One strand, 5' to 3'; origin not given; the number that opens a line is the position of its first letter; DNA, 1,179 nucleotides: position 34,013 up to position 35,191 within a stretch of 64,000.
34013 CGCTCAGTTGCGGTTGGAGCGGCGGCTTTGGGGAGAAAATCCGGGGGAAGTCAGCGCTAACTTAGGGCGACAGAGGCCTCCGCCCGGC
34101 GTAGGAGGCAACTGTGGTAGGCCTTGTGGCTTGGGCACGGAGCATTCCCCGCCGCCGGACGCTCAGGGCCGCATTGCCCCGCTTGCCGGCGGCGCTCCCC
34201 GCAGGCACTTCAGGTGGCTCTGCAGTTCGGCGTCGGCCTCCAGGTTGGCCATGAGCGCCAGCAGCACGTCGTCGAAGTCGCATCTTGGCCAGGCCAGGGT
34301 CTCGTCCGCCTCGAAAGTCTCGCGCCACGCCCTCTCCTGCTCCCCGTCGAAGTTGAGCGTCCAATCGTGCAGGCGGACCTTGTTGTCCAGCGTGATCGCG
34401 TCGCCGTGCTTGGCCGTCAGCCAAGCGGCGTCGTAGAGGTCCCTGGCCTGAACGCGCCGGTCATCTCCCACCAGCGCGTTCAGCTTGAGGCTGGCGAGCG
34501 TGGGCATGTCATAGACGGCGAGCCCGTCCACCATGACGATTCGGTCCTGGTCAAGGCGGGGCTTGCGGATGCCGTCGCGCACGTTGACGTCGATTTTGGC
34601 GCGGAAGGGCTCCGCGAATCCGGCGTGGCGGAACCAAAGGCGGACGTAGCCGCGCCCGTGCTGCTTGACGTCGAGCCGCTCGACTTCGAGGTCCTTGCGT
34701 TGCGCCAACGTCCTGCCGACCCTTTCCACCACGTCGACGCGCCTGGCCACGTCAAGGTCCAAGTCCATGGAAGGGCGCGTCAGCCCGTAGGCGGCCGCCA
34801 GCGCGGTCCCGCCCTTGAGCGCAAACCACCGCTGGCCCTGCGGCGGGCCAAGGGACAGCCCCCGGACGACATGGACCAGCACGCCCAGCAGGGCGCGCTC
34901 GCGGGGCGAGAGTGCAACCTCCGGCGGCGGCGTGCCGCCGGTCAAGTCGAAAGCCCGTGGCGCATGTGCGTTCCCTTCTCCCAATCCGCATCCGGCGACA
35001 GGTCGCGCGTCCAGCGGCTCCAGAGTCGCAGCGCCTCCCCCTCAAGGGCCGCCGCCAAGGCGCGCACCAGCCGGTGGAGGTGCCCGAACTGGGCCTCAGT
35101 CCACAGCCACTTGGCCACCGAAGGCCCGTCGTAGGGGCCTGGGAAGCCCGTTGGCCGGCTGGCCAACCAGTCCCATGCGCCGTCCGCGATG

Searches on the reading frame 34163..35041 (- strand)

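Call 42: search_protein_families(library=pfam, max_evalue=0.001, proteins=[window:34163-35041:-])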
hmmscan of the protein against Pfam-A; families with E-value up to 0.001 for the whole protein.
window:34163-35041:- (292 aa): 1 family
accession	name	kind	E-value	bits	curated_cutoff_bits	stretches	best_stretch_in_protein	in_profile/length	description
PF08843.17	AbiEii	-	1.1e-16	61.9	22.5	1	73-225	15-182/238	Nucleotidyl transferase AbiEii toxin, Type IV TA system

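Call 44: search_protein_families(library=padloc, max_evalue=0.001, proteins=[window:34163-35041:-])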
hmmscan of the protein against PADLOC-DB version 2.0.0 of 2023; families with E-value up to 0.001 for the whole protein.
window:34163-35041:- (292 aa): 13 families
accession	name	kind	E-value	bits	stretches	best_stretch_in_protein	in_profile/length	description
PDLC02328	AbiEii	-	1.4e-22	78.6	1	73-259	15-187/203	AbiEii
PDLC02307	AbiEii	-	1.7e-21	75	1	71-232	22-168/219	AbiEii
PDLC02305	AbiEii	-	3.1e-08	31.2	1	73-226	45-203/306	AbiEii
PDLC02293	AbiEii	-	4e-07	27.8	0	175-212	158-194/270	AbiEii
PDLC02314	AbiEii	-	4.5e-06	24.2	1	73-160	53-144/290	AbiEii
PDLC02323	AbiEii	-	1.1e-05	23.2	0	72-106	39-73/248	AbiEii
PDLC02304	AbiEii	-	1.2e-05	23.4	1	55-212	27-191/260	AbiEii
PDLC02313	AbiEii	-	8.2e-05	20.2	0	175-212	158-192/254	AbiEii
PDLC02294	AbiEii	-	0.00017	19.5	1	73-232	45-207/260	AbiEii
PDLC02296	AbiEii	-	0.0002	18.6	0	186-213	176-202/282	AbiEii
PDLC02291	AbiEii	-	0.00026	18.4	1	70-216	54-208/310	AbiEii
PDLC02290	AbiEii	-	0.0005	17.7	0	70-213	22-164/290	AbiEii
PDLC02324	AbiEii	-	0.00059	17.7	0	74-100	28-57/231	AbiEii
